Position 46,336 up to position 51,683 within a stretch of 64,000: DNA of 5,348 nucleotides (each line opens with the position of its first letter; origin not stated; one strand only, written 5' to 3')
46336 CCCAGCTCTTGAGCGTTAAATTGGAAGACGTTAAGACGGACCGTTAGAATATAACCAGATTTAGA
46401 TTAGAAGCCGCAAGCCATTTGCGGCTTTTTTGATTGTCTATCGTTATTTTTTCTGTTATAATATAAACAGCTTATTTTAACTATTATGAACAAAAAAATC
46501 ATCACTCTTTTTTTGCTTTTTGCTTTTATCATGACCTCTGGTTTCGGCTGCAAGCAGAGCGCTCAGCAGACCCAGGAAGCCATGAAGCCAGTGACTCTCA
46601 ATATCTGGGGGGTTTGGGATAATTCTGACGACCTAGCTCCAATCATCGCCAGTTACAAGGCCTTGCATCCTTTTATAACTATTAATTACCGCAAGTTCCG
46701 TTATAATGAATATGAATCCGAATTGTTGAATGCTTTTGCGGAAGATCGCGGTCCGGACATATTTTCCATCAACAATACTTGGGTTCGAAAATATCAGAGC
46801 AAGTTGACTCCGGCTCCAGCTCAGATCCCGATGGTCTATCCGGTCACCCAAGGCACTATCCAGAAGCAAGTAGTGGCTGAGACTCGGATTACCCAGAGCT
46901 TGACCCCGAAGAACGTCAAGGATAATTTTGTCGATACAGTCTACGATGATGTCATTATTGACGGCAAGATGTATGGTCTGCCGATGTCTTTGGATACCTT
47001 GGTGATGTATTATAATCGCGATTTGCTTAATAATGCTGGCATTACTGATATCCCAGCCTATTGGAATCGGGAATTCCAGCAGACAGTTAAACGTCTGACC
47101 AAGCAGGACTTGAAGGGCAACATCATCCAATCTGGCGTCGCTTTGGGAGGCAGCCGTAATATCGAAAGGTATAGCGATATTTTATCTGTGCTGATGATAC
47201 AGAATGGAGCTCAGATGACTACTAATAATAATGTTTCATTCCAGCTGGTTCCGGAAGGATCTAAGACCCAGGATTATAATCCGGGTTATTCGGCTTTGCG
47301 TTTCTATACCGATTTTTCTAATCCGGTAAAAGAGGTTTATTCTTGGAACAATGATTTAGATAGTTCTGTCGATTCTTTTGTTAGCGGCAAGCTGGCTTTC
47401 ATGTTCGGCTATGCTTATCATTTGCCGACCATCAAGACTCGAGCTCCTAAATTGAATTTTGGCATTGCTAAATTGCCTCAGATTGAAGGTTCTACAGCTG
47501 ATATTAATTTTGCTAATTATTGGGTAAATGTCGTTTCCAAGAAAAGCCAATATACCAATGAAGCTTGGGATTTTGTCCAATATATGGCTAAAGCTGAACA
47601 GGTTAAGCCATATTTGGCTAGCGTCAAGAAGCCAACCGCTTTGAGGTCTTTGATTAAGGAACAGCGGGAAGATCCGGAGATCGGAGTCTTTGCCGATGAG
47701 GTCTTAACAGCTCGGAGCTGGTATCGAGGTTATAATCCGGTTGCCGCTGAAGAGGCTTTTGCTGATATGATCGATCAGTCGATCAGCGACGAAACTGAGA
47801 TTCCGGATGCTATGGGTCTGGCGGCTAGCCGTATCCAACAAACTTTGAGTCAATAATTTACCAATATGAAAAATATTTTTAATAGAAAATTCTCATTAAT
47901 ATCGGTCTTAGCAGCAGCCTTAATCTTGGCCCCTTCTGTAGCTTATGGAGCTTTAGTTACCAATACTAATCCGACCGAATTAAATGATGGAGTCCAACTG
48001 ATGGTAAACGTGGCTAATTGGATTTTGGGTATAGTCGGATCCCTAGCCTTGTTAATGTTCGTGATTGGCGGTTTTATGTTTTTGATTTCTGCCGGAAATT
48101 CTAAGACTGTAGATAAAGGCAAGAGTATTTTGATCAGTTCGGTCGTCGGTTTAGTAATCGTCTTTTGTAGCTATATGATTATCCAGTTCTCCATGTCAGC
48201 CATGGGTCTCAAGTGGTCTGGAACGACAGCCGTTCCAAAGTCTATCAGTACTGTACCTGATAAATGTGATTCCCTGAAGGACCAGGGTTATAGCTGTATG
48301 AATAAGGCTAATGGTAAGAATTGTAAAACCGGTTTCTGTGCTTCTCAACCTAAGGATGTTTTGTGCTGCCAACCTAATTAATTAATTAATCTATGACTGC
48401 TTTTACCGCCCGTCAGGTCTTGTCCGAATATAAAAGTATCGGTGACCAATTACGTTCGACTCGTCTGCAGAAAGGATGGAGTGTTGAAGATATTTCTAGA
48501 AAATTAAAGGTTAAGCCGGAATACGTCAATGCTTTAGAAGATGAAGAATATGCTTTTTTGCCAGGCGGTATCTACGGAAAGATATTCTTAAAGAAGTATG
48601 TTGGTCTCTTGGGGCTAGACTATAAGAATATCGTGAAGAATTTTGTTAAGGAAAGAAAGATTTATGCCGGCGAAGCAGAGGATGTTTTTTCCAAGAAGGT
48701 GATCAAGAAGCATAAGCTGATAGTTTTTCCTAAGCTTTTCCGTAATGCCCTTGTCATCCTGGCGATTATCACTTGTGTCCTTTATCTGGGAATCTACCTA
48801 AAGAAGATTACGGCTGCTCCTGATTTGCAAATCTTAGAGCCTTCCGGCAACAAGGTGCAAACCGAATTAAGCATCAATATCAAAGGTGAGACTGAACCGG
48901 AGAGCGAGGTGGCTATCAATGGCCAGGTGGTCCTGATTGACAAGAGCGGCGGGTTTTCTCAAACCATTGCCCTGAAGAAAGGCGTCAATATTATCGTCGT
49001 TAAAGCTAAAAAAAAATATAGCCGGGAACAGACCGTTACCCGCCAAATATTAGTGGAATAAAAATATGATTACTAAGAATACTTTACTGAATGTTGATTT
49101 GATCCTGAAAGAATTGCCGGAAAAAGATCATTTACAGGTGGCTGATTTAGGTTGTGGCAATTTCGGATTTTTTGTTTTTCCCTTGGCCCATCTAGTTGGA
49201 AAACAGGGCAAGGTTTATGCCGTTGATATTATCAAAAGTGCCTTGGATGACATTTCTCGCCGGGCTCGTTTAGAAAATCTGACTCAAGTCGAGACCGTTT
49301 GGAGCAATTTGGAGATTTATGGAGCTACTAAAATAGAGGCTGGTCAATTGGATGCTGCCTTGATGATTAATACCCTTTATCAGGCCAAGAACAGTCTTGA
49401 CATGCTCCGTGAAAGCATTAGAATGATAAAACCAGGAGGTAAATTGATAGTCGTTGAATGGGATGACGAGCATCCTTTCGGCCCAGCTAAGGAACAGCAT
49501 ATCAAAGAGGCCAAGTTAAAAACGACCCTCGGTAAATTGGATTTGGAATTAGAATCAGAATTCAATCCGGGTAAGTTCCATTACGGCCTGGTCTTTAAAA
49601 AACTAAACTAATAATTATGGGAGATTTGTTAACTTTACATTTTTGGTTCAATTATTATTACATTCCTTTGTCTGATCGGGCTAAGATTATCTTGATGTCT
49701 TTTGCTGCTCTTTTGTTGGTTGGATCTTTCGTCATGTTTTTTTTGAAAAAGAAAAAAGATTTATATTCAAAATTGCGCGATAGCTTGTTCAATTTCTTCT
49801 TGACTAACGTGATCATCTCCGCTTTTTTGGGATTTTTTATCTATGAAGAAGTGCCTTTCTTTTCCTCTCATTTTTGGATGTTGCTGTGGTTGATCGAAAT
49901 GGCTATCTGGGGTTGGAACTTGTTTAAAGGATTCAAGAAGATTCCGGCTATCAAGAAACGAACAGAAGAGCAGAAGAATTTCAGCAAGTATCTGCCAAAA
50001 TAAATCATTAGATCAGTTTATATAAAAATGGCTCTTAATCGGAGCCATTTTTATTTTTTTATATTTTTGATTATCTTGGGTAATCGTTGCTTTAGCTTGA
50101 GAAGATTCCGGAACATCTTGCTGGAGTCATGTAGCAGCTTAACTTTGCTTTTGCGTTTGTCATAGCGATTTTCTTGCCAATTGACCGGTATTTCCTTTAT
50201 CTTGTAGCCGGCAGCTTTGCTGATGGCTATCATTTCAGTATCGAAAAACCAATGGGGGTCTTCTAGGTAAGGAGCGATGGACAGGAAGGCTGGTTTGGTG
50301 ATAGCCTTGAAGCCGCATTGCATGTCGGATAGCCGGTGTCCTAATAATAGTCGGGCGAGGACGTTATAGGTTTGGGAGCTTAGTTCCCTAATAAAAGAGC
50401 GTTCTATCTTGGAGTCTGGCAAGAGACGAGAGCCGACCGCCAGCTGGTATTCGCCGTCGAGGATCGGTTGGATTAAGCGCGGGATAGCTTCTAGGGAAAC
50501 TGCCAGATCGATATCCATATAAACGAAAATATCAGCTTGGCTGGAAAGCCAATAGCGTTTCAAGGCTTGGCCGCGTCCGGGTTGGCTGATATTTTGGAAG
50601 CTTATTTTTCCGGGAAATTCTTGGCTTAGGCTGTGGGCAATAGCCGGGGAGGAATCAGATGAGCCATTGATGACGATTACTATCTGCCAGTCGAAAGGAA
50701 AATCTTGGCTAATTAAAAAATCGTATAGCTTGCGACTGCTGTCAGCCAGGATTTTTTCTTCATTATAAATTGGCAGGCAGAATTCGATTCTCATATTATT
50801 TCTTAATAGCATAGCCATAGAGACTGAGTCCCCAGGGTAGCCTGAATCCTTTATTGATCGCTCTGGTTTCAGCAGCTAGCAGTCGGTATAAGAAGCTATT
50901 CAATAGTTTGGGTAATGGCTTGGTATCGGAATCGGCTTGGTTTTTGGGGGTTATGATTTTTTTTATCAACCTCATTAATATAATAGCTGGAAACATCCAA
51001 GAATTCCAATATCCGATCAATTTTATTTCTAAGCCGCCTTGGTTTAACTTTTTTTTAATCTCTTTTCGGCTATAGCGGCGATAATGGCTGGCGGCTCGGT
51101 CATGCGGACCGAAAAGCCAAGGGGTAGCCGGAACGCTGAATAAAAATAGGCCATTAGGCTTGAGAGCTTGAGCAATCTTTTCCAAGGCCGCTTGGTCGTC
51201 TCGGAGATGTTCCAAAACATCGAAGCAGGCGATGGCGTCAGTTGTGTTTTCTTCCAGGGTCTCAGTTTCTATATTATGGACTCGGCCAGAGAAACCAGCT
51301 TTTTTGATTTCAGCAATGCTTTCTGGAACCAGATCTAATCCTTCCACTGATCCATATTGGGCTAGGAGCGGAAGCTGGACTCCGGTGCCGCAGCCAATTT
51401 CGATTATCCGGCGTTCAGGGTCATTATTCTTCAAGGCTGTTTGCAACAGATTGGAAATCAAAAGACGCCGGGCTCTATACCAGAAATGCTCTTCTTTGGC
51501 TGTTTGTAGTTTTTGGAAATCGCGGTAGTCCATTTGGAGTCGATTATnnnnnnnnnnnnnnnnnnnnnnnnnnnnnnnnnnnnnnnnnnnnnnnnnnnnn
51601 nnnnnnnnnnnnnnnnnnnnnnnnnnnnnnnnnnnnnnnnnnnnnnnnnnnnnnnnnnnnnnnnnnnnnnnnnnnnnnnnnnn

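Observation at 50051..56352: Six tandem VirB2/TrbC-like pilin paralogs next to a polyprenyl-phosphate-type glycosylation module, with no T4SS machinery visible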

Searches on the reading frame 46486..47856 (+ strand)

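Call 8: search_protein_families(library=pfam, proteins=[window:46486-47856:+], max_evalue=0.001)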
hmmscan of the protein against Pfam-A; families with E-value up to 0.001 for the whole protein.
window:46486-47856:+ (456 aa): 2 families
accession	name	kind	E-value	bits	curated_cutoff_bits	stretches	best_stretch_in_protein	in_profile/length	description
PF01547.30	SBP_bac_1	-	5.6e-27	96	26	1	52-373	13-306/307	Bacterial extracellular solute-binding protein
PF13416.11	SBP_bac_8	-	2.1e-23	84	27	1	54-378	3-254/279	Bacterial extracellular solute-binding protein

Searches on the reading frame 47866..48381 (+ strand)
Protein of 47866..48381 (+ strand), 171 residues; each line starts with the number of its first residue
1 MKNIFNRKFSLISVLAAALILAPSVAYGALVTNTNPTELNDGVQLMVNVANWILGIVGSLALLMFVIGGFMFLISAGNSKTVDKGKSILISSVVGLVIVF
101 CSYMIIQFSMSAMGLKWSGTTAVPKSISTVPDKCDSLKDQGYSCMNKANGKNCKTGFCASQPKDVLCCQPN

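Call 3: search_protein_families(library=pfam, proteins=[window:47866-48381:+], max_evalue=1)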
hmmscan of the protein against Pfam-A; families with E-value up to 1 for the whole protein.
window:47866-48381:+ (171 aa): 4 families
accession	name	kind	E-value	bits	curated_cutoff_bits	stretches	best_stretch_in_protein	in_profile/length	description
PF18895.5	T4SS_pilin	-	1.8e-11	44.4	26.6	1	44-108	7-70/71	Type IV secretion system pilin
PF01757.29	Acyl_transf_3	-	0.0061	16.1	31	1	4-111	144-234/326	Acyltransferase domain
PF21621.3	MPI_cupin_dom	-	0.034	14.6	27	1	61-96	30-65/79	Mannose-6-phosphate isomerase, cupin domain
PF04746.17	DUF575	-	0.58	10.9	25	1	45-96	8-57/101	Protein of unknown function (DUF575)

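Call 4: search_protein_families(library=ncbifam, proteins=[window:47866-48381:+], max_evalue=1)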
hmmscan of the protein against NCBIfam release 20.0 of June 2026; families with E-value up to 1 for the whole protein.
window:47866-48381:+ (171 aa): 2 families
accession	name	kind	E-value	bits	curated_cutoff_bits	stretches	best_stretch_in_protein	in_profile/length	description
NF041560.1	T6SS_Burk_ExIF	subfamily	0.004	16.9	90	1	41-112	119-186/234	putative type VI secretion system effector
NF045849.1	ICE_MMCAP2_0565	equivalog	0.25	11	40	1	49-111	16-78/80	Mbov_0395 family pilin-like conjugal transfer protein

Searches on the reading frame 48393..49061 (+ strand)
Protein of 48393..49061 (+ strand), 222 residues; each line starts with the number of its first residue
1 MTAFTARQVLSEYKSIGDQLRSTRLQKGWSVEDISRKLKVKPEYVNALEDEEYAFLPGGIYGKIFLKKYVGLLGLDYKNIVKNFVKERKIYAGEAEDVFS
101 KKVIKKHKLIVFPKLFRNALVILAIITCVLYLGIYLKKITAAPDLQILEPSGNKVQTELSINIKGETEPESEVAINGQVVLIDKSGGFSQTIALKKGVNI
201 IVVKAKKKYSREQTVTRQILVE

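Call 8: search_protein_families(library=pfam, proteins=[window:48393-49061:+], max_evalue=0.001)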
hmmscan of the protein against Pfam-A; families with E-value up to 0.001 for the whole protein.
window:48393-49061:+ (222 aa): 3 families
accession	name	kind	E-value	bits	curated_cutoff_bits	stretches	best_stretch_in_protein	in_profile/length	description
PF13413.12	HTH_25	-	6.9e-17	61.5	24.6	1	19-79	1-61/62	Helix-turn-helix domain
PF09136.16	Glucodextran_B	-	6.7e-12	45.6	27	1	143-221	1-81/83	Glucodextranase, domain B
PF12844.13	HTH_19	-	0.00046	20.5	30.2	1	19-80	3-58/64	Helix-turn-helix domain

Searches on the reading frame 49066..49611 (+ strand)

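Call 8: search_protein_families(library=pfam, proteins=[window:49066-49611:+], max_evalue=0.001)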
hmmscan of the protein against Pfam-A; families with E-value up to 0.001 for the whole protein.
window:49066-49611:+ (181 aa): 7 families
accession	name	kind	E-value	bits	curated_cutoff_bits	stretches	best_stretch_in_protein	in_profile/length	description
PF13847.12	Methyltransf_31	-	9.7e-13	48.5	27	1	20-144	2-120/145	Methyltransferase domain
PF08241.18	Methyltransf_11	-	4.2e-10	40.6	21.2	1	27-129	2-95/95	Methyltransferase domain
PF13649.12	Methyltransf_25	-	1e-09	39.4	27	1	25-125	1-97/97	Methyltransferase domain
PF01209.24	Ubie_methyltran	-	1.6e-09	37.9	20.1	1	18-132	44-154/233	ubiE/COQ5 methyltransferase family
PF08242.18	Methyltransf_12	-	6.1e-07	30.5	30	1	27-127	2-98/98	Methyltransferase domain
PF05175.20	MTS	-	8.3e-07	29.2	23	1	11-131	21-140/170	Methyltransferase small domain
PF13489.12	Methyltransf_23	-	3.8e-05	23.9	27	1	11-136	11-123/164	Methyltransferase domain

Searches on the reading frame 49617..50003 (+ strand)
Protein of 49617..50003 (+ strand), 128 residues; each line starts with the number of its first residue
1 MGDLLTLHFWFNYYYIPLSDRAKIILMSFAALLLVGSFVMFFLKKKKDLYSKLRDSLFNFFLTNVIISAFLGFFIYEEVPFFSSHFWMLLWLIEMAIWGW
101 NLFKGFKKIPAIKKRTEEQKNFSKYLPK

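Call 8: search_protein_families(library=pfam, proteins=[window:49617-50003:+], max_evalue=0.001)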
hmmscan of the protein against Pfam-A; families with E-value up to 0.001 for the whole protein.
window:49617-50003:+ (128 aa): 0 families

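Call 38: search_protein_families(library=pfam, proteins=[window:49617-50003:+], max_evalue=1)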
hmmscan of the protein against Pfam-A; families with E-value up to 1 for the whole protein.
window:49617-50003:+ (128 aa): 5 families
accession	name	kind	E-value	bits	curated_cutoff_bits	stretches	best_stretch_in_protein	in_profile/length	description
PF17368.7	YwcE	-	0.0025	18.8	25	1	20-81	21-79/85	Spore morphogenesis and germination YwcE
PF03253.19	UT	-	0.013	15.1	25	1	33-112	69-145/292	Urea transporter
PF00746.26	Gram_pos_anchor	-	0.016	15.6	20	1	24-48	18-42/43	LPXTG cell wall anchor motif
PF07695.17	7TMR-DISM_7TM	-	0.031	14.6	29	1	9-107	55-150/205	7TM diverse intracellular signalling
PF11346.13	DUF3149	-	0.74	9.9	23.2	0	28-47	17-36/40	Protein of unknown function (DUF3149)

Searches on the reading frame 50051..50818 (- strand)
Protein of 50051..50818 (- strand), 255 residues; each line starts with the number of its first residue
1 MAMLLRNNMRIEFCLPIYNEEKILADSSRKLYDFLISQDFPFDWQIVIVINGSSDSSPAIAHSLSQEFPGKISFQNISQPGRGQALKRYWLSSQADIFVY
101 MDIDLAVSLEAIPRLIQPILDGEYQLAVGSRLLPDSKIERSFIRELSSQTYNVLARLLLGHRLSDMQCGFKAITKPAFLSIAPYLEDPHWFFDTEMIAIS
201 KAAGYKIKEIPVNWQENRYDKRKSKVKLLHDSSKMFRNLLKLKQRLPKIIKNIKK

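Call 3: search_protein_families(library=pfam, proteins=[window:50051-50818:-], max_evalue=1)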
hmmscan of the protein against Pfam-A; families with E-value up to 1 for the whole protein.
window:50051-50818:- (255 aa): 1 family
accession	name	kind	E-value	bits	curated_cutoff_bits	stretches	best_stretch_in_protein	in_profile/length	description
PF00535.33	Glycos_transf_2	-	1.2e-16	61.5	23.3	1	14-178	3-164/168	Glycosyl transferase family 2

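Call 4: search_protein_families(library=ncbifam, proteins=[window:50051-50818:-], max_evalue=1)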
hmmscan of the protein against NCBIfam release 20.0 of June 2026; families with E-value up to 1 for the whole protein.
window:50051-50818:- (255 aa): 12 families
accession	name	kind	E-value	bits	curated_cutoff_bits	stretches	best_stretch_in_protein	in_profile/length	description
TIGR04182.1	glyco_TIGR04182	equivalog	2.7e-13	50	325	1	44-243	27-218/293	S-layer glycoprotein N-glycosyltransferase AglJ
NF041391.1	DPhHxTase_Halo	equivalog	1.1e-10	40.9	375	1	47-218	27-187/213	dolichyl-phosphate hexose transferase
NF007986.1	PRK10714.1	equivalog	5.9e-09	35.4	529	1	10-221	7-207/316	undecaprenyl-phosphate 4-deoxy-4-formamido-L-arabinose transferase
NF010496.0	PRK13915.1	equivalog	1.2e-06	27.9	262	1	6-121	28-144/307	glucosyl-3-phosphoglycerate synthase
NF047588.1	GlcsyltransPgfSStrep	equivalog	1.8e-06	27.4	500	1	9-183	1-169/308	glycosyltransferase PgfS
TIGR03937.1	PgaC_IcaA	equivalog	3.7e-06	26.1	422.3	1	7-122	43-153/407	poly-beta-1,6-N-acetyl-D-glucosamine synthase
TIGR03111.1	glyc2_xrt_Gpos1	hypoth_equivalog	8.4e-05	21.5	363.95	1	10-134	50-171/439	TIGR03111 family XrtG-associated glycosyltransferase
NF038302.1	EPS_HpsE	equivalog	0.00027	20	300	1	14-89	6-79/307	hormogonium polysaccharide biosynthesis glycosyltransferase HpsE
NF041875.1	EPS_EpsD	equivalog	0.00039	19.9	370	1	30-140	16-124/325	exopolysaccharide biosynthesis glycosyltransferase EpsD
NF007482.0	PRK10073.1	equivalog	0.0011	18.1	423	1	10-116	7-107/334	glycosyltransferase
TIGR04283.1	glyco_like_mftF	equivalog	0.012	15.3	182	1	15-118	5-96/221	TIGR04283 family arsenosugar biosynthesis glycosyltransferase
NF053739.1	GlytfEpsEBac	equivalog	0.087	11.8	450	1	14-74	6-61/265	glycosyltransferase EpsE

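Call 37: search_solved_structures(query=window:50051-50818:-, max_evalue=0.001)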
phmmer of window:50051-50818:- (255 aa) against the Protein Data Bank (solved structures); distinct sequences matched with E-value up to 0.001: 4.
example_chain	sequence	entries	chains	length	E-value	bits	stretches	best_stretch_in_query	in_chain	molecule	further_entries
5mlz_A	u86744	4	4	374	7.7e-15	58.3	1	7-251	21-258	Dolichol monophosphate mannose synthase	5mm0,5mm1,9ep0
9bhc_C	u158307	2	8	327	2.7e-09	40.1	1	10-220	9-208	Undecaprenyl-phosphate 4-deoxy-4-formamido-L-arabinose transferase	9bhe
8vxh_A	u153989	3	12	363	3.6e-09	39.7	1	10-220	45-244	Undecaprenyl-phosphate 4-deoxy-4-formamido-L-arabinose transferase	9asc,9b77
9hwj_A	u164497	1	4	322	4.4e-06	29.6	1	10-177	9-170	Undecaprenyl-phosphate 4-deoxy-4-formamido-L-arabinose transferase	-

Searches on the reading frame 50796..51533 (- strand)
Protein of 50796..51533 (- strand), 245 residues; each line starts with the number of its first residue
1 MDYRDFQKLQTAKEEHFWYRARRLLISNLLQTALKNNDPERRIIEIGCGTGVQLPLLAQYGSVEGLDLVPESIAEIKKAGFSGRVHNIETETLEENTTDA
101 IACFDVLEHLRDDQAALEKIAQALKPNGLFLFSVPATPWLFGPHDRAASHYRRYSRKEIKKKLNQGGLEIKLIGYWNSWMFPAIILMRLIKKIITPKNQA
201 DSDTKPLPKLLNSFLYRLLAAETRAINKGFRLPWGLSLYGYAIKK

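Call 3: search_protein_families(library=pfam, proteins=[window:50796-51533:-], max_evalue=1)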
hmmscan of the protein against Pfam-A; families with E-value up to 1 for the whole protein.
window:50796-51533:- (245 aa): 10 families
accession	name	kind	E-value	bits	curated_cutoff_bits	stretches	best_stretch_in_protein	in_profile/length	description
PF13489.12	Methyltransf_23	-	6.2e-22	78.5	27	1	18-169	2-160/164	Methyltransferase domain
PF08241.18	Methyltransf_11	-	3.9e-16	59.9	21.2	1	45-132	2-95/95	Methyltransferase domain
PF08242.18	Methyltransf_12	-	2.4e-13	51.1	30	1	44-130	1-98/98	Methyltransferase domain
PF13649.12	Methyltransf_25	-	9.9e-13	49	27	1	43-128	1-97/97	Methyltransferase domain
PF13847.12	Methyltransf_31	-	1.4e-11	44.7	27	1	39-136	3-113/145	Methyltransferase domain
PF05401.17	NodS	-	0.00039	20.8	24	1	27-135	32-147/201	Nodulation protein S (NodS)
PF05175.20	MTS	-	0.0084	16.2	23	1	27-102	20-95/170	Methyltransferase small domain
PF05219.18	DREV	-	0.074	12.6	26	1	23-132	80-186/265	DREV methyltransferase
PF01739.24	CheR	-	0.11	12.3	27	0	86-130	125-171/195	CheR methyltransferase, SAM binding domain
PF07021.18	MetW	-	0.14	12.2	21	1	40-90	14-66/193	Methionine biosynthesis protein MetW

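Call 4: search_protein_families(library=ncbifam, proteins=[window:50796-51533:-], max_evalue=1)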
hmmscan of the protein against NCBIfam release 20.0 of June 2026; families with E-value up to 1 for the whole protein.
window:50796-51533:- (245 aa): 28 families (the best 25 are shown)
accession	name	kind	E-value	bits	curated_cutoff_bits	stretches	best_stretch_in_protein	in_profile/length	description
TIGR02072.1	BioC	equivalog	6.8e-12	45.7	184.95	1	28-137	22-137/244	malonyl-ACP O-methyltransferase BioC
TIGR01983.1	UbiG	equivalog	5.6e-11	42.2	102.95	1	36-133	46-152/228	bifunctional 2-polyprenyl-6-hydroxyphenol methylase/3-demethylubiquinol 3-O-methyltransferase UbiG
NF045667.1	MTase_DVU1556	equivalog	4.8e-10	39.2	155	1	35-133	18-120/213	DVU_1556 family methyltransferase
NF043040.1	corrin_prot_MT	hypoth_equivalog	1.9e-07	30.8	180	1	37-131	39-146/216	corrinoid protein-associated methyltransferase CpaM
NF041536.1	ArsM_DUF2284_UU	exception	2.8e-06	26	575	1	40-132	77-180/459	arsenite methyltransferase/DUF2284 domain selenoprotein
TIGR02021.1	BchM-ChlM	equivalog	1.3e-05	24.7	158.9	1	27-140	42-162/218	magnesium protoporphyrin IX methyltransferase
NF010703.0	PRK14103.1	equivalog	2.7e-05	23.7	320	1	36-136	26-128/256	trans-aconitate 2-methyltransferase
TIGR04345.1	ovoA_Cterm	equivalog_domain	5.4e-05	22.8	170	2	99-136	136-173/242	putative 4-mercaptohistidine N1-methyltransferase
NF047649.1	MTase_UXPK_star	exception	0.0028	16.7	460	1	38-132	76-181/283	methyltransferase/UXPK-star double selenoprotein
TIGR00537.1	hemK_rel_arch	hypoth_equivalog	0.004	16.9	87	1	28-100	9-78/179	HemK2/MTQ2 family protein methyltransferase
NF041537.1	ArsM_AhpD_UU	exception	0.0049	15.7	510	1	41-132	78-180/345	arsenite methyltransferase/AhpD domain selenoprotein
NF041820.1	daptide_MTase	equivalog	0.0052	16.3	175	1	28-77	28-75/243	daptide-type RiPP biosynthesis methyltransferase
NF045882.1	PLipidMtase_Leg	equivalog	0.007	16.2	390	1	34-132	37-143/207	phospholipid N-methyltransferase PmtA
NF011529.0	PRK14968.1-3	equivalog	0.013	14.9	162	1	29-89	25-85/198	putative methyltransferase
NF002463.0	PRK01683.1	equivalog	0.016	14.8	297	1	39-135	31-131/258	trans-aconitate 2-methyltransferase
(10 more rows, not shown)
